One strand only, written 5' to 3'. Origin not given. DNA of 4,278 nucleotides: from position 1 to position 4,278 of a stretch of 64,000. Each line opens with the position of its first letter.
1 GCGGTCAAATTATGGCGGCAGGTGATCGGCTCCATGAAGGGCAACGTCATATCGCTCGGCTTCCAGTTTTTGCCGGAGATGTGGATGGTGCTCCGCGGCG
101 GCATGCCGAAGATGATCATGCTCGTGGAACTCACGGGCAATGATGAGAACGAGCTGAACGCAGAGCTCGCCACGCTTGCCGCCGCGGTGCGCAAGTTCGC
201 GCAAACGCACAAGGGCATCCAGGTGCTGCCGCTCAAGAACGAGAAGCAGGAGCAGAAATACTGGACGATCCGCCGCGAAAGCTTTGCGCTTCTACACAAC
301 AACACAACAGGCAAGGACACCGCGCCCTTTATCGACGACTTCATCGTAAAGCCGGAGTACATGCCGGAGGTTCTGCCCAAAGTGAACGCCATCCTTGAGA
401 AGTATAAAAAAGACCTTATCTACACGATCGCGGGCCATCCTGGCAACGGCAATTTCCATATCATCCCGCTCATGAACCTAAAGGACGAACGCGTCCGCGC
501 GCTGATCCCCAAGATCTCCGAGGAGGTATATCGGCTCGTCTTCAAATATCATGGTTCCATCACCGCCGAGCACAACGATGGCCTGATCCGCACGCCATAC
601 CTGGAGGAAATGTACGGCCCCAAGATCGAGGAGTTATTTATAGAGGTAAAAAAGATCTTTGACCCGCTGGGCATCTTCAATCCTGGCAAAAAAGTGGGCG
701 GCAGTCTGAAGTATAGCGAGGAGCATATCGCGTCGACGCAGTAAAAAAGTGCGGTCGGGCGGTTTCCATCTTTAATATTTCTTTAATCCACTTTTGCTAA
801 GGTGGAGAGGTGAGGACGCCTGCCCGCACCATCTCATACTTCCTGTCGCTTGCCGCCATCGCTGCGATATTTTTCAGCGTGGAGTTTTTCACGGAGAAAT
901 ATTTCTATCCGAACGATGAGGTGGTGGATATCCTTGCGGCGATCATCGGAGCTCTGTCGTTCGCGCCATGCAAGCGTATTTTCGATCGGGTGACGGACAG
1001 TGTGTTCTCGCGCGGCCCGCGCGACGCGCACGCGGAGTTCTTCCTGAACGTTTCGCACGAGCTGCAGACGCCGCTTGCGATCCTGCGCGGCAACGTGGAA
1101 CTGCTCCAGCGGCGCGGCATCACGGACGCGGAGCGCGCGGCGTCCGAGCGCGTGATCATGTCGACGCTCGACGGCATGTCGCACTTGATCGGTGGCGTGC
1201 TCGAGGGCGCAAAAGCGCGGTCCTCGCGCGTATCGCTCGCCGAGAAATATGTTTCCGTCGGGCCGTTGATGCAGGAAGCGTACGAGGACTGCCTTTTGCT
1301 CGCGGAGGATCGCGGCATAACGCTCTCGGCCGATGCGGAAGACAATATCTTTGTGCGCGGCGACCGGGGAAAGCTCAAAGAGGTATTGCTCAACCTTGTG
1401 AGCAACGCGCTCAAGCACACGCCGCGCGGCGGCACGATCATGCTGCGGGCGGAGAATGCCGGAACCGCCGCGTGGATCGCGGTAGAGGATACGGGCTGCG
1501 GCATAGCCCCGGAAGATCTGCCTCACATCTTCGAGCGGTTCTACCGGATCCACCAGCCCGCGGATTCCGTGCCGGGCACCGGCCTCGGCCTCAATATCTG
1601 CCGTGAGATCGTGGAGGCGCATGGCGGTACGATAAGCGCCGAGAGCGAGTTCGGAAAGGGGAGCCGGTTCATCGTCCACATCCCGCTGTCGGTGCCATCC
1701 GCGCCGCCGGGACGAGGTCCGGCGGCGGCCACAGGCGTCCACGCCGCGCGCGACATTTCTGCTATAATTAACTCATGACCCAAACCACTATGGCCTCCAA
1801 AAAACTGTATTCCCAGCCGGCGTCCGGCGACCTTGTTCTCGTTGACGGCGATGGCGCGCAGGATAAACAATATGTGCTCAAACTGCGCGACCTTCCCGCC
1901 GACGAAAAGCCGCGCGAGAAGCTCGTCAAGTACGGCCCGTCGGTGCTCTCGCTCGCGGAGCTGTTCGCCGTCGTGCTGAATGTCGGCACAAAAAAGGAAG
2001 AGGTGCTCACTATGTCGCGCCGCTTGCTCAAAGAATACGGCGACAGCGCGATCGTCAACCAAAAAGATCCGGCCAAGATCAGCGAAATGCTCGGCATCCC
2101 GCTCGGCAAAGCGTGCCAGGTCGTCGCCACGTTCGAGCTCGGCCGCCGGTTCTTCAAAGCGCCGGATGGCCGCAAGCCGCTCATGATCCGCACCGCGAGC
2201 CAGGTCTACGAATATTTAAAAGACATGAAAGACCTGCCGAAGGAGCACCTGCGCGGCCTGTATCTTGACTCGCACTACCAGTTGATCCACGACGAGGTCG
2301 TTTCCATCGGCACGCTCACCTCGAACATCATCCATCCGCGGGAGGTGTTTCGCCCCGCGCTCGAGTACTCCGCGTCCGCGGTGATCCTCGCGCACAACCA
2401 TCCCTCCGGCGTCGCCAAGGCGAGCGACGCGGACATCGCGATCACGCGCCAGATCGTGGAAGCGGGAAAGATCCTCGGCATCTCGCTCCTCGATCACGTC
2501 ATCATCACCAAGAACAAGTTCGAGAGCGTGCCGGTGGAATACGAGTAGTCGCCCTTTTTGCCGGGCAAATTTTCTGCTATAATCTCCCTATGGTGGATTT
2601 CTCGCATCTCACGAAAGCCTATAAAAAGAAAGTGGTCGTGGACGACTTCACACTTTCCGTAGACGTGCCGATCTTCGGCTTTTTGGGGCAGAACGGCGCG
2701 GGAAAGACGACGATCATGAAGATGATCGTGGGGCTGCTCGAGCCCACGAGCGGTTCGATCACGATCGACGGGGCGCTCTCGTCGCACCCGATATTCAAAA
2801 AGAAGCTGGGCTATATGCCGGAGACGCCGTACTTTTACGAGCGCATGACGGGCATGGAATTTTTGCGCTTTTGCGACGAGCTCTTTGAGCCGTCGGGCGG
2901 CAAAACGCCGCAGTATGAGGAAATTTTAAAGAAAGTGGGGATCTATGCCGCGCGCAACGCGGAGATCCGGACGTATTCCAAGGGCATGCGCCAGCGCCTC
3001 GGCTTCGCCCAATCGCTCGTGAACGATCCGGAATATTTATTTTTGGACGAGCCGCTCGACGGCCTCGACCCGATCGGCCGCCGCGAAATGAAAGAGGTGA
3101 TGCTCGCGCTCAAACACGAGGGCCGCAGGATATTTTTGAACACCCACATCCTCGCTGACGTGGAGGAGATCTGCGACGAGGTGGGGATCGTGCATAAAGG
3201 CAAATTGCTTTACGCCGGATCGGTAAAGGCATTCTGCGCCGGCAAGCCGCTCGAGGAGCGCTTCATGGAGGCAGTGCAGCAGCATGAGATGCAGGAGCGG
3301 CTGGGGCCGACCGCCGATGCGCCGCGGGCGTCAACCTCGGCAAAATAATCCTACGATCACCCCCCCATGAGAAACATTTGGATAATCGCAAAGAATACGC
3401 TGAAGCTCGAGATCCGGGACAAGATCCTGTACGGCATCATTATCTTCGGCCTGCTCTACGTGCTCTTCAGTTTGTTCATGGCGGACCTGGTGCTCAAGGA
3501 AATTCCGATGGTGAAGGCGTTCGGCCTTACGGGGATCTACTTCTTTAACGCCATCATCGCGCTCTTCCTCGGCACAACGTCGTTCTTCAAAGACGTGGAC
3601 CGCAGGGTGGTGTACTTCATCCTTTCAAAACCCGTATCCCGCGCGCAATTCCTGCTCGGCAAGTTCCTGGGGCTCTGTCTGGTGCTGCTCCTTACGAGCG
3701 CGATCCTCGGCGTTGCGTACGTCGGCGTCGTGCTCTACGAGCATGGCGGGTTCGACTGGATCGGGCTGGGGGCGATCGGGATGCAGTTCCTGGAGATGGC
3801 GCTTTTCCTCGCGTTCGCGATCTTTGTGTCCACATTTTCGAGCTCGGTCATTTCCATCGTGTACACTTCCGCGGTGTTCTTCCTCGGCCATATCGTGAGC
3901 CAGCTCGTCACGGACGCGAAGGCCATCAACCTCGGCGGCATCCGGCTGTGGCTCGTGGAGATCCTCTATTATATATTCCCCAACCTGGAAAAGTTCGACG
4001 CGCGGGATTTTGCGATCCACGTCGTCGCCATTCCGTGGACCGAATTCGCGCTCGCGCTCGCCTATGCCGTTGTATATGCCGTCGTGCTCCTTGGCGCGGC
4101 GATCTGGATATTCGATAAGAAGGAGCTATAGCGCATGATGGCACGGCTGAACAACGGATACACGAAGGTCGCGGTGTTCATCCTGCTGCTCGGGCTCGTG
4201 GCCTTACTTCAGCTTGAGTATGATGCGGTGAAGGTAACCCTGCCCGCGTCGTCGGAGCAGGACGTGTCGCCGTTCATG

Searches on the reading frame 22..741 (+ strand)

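Call 42: search_protein_families(library=pfam, proteins=[window:22-741:+], max_evalue=0.001)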
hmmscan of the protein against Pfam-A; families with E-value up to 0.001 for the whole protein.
window:22-741:+ (240 aa): 1 family
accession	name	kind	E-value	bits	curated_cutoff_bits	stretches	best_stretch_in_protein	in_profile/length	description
PF02913.24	FAD-oxidase_C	-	2e-40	139.5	21.2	1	30-223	61-247/248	FAD linked oxidases, C-terminal domain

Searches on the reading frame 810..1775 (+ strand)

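Call 42: search_protein_families(library=pfam, proteins=[window:810-1775:+], max_evalue=0.001)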
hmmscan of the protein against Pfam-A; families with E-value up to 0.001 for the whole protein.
window:810-1775:+ (322 aa): 2 families
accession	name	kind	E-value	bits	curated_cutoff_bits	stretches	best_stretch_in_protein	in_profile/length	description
PF02518.31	HATPase_c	-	2.4e-32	112.1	26.4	1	184-294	1-110/111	Histidine kinase-, DNA gyrase B-, and HSP90-like ATPase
PF00512.31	HisKA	-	3.5e-10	40.2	26.9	1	75-136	3-63/66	His Kinase A (phospho-acceptor) domain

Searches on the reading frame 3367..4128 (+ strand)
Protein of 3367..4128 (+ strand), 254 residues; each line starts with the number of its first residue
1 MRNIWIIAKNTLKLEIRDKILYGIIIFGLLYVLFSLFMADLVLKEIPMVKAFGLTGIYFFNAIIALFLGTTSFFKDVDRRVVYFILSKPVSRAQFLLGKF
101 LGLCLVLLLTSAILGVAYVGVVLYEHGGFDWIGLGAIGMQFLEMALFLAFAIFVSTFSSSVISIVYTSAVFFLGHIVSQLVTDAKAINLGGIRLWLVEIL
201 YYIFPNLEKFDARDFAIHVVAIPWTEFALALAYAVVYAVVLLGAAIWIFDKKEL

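Call 42: search_protein_families(library=pfam, proteins=[window:3367-4128:+], max_evalue=0.001)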
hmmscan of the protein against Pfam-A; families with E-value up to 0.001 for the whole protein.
window:3367-4128:+ (254 aa): 2 families
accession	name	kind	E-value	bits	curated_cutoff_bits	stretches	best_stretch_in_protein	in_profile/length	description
PF12679.13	ABC2_membrane_2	-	2.4e-13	50.4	27.2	1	8-254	4-283/283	ABC-2 family transporter protein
PF12730.13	ABC2_membrane_4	-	3.6e-05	24.3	27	1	19-172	13-177/179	ABC-2 family transporter protein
